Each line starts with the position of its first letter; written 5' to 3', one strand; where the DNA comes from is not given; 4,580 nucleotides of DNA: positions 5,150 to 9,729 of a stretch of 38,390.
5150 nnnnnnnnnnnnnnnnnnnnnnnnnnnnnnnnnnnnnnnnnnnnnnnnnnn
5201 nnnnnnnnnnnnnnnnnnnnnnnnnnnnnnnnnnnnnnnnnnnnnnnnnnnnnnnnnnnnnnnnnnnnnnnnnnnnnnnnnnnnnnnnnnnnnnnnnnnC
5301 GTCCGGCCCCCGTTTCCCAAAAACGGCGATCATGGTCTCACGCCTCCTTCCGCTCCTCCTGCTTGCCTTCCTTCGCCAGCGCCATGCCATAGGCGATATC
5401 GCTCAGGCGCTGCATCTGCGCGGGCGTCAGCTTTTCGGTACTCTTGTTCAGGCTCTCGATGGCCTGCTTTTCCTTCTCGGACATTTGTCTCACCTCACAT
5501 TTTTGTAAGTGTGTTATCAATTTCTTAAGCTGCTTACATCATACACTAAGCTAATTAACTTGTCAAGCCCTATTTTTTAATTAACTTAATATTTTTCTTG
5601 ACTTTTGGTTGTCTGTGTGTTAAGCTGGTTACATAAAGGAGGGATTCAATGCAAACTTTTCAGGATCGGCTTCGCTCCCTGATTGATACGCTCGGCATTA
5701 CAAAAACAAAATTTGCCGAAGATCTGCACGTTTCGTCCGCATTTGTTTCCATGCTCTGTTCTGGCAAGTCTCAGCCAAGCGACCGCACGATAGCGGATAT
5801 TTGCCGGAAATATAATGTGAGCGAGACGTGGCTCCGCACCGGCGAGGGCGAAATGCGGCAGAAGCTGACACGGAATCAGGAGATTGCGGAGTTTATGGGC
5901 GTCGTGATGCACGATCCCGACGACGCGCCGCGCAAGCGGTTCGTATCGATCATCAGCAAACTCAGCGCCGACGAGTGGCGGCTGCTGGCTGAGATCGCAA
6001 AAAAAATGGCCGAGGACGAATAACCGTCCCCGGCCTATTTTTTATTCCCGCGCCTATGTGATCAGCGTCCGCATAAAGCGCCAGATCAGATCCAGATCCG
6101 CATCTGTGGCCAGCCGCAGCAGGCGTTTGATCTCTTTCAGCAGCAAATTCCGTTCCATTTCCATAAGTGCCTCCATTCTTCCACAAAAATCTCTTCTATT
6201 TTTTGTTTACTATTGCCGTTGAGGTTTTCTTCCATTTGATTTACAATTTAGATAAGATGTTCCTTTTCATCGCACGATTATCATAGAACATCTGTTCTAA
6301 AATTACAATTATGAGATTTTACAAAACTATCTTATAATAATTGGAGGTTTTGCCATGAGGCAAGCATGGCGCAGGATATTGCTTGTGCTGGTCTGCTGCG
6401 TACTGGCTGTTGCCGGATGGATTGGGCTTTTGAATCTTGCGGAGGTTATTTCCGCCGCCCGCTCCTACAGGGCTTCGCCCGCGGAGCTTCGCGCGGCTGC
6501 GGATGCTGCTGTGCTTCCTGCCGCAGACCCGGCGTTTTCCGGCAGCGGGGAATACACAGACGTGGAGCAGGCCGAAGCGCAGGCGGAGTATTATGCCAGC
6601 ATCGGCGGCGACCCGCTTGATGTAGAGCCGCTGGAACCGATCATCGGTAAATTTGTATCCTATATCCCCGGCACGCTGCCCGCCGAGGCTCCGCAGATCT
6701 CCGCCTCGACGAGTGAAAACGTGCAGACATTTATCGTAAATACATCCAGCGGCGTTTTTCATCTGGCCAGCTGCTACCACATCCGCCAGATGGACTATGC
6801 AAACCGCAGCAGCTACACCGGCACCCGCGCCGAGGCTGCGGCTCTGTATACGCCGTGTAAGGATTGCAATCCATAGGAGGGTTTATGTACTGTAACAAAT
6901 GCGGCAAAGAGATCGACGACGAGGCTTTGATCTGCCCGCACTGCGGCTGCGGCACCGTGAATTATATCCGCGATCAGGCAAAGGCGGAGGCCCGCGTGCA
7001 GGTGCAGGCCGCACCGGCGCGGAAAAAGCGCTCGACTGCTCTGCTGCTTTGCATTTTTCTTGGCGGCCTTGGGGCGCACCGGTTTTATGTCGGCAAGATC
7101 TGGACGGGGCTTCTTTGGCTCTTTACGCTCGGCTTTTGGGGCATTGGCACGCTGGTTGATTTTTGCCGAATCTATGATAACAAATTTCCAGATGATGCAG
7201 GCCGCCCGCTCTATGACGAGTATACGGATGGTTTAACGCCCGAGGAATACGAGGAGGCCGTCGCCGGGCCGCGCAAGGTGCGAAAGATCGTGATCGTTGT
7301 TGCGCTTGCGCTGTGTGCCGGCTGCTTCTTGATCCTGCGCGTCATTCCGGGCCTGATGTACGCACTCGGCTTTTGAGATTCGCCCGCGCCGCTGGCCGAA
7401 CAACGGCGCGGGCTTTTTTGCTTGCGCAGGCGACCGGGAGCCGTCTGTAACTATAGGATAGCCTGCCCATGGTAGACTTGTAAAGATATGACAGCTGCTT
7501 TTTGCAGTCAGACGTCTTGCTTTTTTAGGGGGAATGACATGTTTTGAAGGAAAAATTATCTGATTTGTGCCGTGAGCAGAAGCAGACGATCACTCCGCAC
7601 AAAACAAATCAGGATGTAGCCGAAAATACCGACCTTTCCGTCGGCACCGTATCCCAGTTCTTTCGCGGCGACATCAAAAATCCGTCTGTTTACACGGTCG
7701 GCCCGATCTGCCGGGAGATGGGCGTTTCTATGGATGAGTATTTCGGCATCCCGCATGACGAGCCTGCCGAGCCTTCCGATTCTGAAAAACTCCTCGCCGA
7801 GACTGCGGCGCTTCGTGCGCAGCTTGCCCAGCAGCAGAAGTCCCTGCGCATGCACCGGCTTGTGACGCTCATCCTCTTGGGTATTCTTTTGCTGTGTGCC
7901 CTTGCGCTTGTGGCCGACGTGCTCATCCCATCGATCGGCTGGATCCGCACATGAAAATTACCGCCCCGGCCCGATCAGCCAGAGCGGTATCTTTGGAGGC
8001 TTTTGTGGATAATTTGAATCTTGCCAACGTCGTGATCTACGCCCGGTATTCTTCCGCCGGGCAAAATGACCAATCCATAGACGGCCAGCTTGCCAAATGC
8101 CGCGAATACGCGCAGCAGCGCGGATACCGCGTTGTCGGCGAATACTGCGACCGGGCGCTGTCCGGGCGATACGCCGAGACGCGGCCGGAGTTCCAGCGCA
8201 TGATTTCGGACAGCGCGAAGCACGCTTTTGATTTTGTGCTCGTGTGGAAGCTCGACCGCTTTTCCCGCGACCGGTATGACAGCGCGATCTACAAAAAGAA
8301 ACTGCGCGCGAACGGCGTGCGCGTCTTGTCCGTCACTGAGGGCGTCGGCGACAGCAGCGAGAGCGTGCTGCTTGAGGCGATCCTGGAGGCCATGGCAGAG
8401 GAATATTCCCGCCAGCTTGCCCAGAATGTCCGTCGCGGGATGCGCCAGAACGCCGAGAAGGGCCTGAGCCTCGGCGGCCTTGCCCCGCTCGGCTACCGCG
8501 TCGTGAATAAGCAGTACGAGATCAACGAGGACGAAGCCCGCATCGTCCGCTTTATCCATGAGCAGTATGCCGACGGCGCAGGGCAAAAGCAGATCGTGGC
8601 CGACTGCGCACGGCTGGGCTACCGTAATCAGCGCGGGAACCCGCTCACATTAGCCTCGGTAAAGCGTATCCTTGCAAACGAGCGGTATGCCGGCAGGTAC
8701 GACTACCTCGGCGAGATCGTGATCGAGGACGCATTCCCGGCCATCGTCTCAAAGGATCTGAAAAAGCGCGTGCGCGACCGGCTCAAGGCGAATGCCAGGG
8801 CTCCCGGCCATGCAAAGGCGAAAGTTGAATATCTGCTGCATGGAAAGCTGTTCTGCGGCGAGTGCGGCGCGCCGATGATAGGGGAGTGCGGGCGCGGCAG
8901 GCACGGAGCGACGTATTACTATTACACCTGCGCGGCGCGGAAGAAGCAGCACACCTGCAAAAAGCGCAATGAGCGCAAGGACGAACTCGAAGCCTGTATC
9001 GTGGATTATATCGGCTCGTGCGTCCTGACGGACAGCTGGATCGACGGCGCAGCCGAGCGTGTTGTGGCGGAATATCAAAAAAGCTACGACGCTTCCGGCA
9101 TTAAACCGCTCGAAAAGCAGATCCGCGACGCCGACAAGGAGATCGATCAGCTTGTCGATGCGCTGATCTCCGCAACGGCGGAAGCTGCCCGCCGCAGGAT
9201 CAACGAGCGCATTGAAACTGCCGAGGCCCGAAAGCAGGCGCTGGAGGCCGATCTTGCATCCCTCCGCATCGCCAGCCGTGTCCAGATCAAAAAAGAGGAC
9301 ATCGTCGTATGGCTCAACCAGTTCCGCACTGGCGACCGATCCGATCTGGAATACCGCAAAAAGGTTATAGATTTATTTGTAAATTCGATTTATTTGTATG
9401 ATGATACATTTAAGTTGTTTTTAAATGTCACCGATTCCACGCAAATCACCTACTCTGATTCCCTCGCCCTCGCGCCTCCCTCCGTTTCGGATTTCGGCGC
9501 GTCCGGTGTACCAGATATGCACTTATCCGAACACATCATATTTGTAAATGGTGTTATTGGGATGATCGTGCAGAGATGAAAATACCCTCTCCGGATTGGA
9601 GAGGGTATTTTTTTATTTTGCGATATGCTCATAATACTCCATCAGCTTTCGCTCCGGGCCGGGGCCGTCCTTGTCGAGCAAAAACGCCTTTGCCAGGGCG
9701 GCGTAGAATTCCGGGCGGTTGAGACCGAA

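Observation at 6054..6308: SOS box inside a promoter for a 36-40 codon micro-ORF that converges on a repressor lacking a peptidase domain: candidate LexA-controlled micropeptide antirepressor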

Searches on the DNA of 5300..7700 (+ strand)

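Call 8: search_dna_similar(query=window:5300-7500:+, collection=phages, mode=distant)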
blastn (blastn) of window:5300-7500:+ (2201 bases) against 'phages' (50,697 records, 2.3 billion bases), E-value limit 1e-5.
Records with a match: 3; places in all: 3; records where one place covers at least 80% of the query: 0.
Best place of each record, by identity: 95-99% 1; 60-80% 2.
By first word of the organism name: Bacteriophage 3.
By host as written in the record: - 3.
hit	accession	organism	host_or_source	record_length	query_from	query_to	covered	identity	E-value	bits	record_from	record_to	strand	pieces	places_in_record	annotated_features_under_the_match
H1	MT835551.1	Bacteriophage sp.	human fecal samples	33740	401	826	19%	71.6%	3e-50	207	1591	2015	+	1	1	record has no annotation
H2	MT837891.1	Bacteriophage sp.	human fecal samples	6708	2083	2153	3%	95.8%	4e-22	113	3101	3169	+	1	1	record has no annotation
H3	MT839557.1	Bacteriophage sp.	human fecal samples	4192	488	556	3%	79.7%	7e-7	63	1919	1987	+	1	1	record has no annotation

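Call 19: search_rna_families(source=window, start=5300, end=7700, threshold=evalue, max_evalue=1)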
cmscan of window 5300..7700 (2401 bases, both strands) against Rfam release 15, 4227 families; matches with E-value up to 1: 1.
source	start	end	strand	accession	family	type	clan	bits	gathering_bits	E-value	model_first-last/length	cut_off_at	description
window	6244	6302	-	RF03731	mir-7371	Gene; miRNA;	-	31.3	62.6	0.0038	1-59/59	no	mir-7371 microRNA precursor family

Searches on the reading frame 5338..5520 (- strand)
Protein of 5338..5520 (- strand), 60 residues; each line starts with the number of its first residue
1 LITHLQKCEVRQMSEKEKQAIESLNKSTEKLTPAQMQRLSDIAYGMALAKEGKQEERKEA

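Call 6: search_protein_families(library=pfam, proteins=[window:5338-5520:-], max_evalue=0.1)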
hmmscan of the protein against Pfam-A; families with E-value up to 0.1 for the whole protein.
window:5338-5520:- (60 aa): 1 family
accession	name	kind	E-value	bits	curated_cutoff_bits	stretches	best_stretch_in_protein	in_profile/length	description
PF15636.11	Tox-GHH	-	0.057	13.8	25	1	2-40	7-45/78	GHH signature containing HNH/Endo VII superfamily nuclease toxin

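Call 7: search_protein_families(library=phrogs, proteins=[window:5338-5520:-], max_evalue=0.1)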
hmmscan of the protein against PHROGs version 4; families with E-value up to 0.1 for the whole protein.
window:5338-5520:- (60 aa): 0 families

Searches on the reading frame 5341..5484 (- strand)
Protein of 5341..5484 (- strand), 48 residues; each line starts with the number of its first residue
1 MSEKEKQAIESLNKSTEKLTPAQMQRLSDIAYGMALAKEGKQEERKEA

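Call 73: search_protein_families(library=phrogs, proteins=[window:5341-5484:-], max_evalue=1)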
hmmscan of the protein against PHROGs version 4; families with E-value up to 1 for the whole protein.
seq(48 aa): 0 families

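Call 74: search_protein_families(library=pfam, proteins=[window:5341-5484:-], max_evalue=1)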
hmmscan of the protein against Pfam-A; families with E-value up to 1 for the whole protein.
seq(48 aa): 0 families

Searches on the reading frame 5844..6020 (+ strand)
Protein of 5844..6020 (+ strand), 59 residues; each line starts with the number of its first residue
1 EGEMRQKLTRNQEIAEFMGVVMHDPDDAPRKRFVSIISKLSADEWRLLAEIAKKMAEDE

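Call 41: find_homologous_proteins(query=window:5844-6020:+, max_evalue=0.001)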
Query seq(59 aa) (59 aa): 5 proteins with E <= 0.001 among 5 candidates.
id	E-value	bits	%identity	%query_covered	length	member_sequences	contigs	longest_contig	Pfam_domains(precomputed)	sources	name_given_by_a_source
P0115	7.4e-28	112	93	100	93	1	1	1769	-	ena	-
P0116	1.0e-27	111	93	98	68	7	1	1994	-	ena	-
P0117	1.5e-26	108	90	98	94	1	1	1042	PF12844.14,PF01381.29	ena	-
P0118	1.1e-22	96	84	95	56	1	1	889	-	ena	-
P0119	7.5e-20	87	80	93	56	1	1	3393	-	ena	-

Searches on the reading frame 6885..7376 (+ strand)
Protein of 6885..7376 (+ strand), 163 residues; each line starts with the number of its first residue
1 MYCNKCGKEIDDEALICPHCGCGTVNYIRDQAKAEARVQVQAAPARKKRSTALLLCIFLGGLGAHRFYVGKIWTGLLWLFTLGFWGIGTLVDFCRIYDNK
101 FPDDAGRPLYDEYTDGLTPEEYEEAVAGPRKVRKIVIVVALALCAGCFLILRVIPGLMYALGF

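Call 6: search_protein_families(library=pfam, proteins=[window:6885-7376:+], max_evalue=0.1)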
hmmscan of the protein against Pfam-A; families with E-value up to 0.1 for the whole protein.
window:6885-7376:+ (163 aa): 8 families
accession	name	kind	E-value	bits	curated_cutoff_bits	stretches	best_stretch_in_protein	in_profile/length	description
PF05154.21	TM2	-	3.4e-18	66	27.9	1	46-93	2-50/51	TM2 domain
PF13240.11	Zn_Ribbon_1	-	1.6e-06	28.1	25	1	2-21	1-20/23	zinc-ribbon domain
PF13248.11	Zn_ribbon_3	-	1.6e-05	24.6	27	1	2-21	4-23/26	zinc-ribbon domain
PF09845.14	OapC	-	0.0019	18.9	23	1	3-42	4-47/133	Origin-associated protein OapC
PF17032.10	Zn_ribbon_15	-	0.037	15.3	28.9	1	2-21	54-73/73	zinc-ribbon family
PF23547.1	Zn_ribbon_FGT1_1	-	0.057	13.5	27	1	143-158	4-19/35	FORGETTER1 first zinc ribbon domain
PF12773.13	DZR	-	0.064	13.9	27.3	1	3-21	27-45/45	Double zinc ribbon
PF01155.25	HypA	-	0.084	13.3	28.9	1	2-28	72-100/112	Hydrogenase/urease nickel incorporation, metallochaperone, hypA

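Call 7: search_protein_families(library=phrogs, proteins=[window:6885-7376:+], max_evalue=0.1)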
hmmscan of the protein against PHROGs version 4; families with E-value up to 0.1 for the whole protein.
window:6885-7376:+ (163 aa): 17 families
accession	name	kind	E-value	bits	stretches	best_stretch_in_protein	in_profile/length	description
phrog_10292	-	unknown function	2.8e-21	76.9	1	1-100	4-85/136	-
phrog_10772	-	unknown function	2.4e-13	51.1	1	47-96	2-53/82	-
phrog_8793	-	unknown function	1.4e-11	45.7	1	47-93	2-48/81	-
phrog_10680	-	unknown function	8.2e-10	39.9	1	45-80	74-109/144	-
phrog_22651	-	unknown function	1.6e-07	32.5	1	47-93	2-48/111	-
phrog_27357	-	unknown function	1.7e-06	29.3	1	34-93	22-80/112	-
phrog_33436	-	unknown function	1.8e-05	25.9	1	47-87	2-46/117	-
phrog_4852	-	unknown function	8.2e-05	23.4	1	2-64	15-79/194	-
phrog_2546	-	unknown function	0.00036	21.8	1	1-33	1-33/180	-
phrog_6586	-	unknown function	0.0019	19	1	1-24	4-27/129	-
phrog_21924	-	unknown function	0.0024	19.1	1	42-89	48-94/132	-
phrog_16989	-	moron, auxiliary metabolic gene and host takeover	0.0025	18.8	1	2-24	8-30/122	membrane protein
phrog_9700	-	unknown function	0.0087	16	1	2-39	8-45/483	-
phrog_30906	-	unknown function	0.032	15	1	79-99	9-31/35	-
phrog_8436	-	unknown function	0.041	15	1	3-27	66-90/110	-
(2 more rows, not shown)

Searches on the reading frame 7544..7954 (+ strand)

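Call 6: search_protein_families(library=pfam, proteins=[window:7544-7954:+], max_evalue=0.1)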
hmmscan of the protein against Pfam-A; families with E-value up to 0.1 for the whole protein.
window:7544-7954:+ (136 aa): 3 families
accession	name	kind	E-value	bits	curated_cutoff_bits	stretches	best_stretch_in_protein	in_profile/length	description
PF01381.28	HTH_3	-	7.4e-06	26.4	23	1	21-65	11-54/55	Helix-turn-helix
PF13443.12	HTH_26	-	0.0021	18.7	22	1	21-68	12-59/63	Cro/C1-type HTH DNA-binding domain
PF13412.12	HTH_24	-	0.032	14.2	21.9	1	18-38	16-36/48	Winged helix-turn-helix DNA-binding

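Call 7: search_protein_families(library=phrogs, proteins=[window:7544-7954:+], max_evalue=0.1)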
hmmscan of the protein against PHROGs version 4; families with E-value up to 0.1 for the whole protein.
window:7544-7954:+ (136 aa): 4 families
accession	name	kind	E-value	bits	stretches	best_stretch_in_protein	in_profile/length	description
phrog_6223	-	transcription regulation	4.1e-05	24.5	1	18-51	13-48/73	transcriptional repressor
phrog_5823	-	transcription regulation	0.00049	20.3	1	21-94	21-95/404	transcriptional regulator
phrog_8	-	transcription regulation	0.0034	17.9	1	21-76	172-225/346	transcriptional regulator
phrog_21036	-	unknown function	0.011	16.7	1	46-85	7-46/109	-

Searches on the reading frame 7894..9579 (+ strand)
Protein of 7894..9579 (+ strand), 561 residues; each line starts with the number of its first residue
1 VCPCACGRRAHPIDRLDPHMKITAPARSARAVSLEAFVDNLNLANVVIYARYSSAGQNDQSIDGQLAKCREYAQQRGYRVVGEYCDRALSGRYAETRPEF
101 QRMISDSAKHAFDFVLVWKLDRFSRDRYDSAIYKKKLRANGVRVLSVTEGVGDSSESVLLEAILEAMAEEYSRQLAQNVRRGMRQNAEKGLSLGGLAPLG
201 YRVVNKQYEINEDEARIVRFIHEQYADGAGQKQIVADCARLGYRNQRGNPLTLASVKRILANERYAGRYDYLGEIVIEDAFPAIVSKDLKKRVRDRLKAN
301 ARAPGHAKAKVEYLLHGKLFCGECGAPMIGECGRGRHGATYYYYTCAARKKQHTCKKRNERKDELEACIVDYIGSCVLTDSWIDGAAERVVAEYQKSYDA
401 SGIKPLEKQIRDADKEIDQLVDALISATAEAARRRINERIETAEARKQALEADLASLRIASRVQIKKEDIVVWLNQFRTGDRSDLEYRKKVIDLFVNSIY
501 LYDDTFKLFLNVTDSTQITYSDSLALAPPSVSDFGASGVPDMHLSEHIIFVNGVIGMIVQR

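Call 6: search_protein_families(library=pfam, proteins=[window:7894-9579:+], max_evalue=0.1)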
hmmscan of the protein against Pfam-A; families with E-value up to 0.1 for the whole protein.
window:7894-9579:+ (561 aa): 6 families
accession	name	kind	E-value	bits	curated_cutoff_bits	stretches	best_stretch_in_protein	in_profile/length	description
PF00239.26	Resolvase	-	1.1e-34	120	23.3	1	46-190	1-143/145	Resolvase, N terminal domain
PF07508.19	Recombinase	-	1.8e-13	51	21.1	1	212-299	1-101/102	Recombinase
PF13408.12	Zn_ribbon_recom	-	8.8e-12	45.7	25.3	1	314-373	1-57/58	Recombinase zinc beta ribbon domain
PF25764.1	KIF21A_4th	-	0.0044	17.1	33.1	1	402-461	62-120/183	KIF21A-like domain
PF04216.18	FdhE_N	-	0.019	15.7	28.7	0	397-451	65-120/167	FdhE, N-terminal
PF23991.1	DUF7310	-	0.021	15.7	40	1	406-458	8-57/83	Coiled-coil region of unknown function (DUF7310)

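Call 7: search_protein_families(library=phrogs, proteins=[window:7894-9579:+], max_evalue=0.1)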
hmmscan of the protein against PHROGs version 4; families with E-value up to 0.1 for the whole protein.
window:7894-9579:+ (561 aa): 5 families
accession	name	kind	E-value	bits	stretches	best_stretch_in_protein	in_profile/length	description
phrog_95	-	integration and excision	7.4e-116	389.2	1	45-506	89-560/651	integrase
phrog_125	-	DNA, RNA and nucleotide metabolism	1.7e-25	91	1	42-273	18-213/254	DNA invertase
phrog_7701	-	DNA, RNA and nucleotide metabolism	1.9e-06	29.2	1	197-308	4-96/137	DNA invertase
phrog_6620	-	integration and excision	3.4e-05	24.5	1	34-159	45-164/201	transposase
phrog_26629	-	unknown function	0.0019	19.1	1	415-479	40-104/158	-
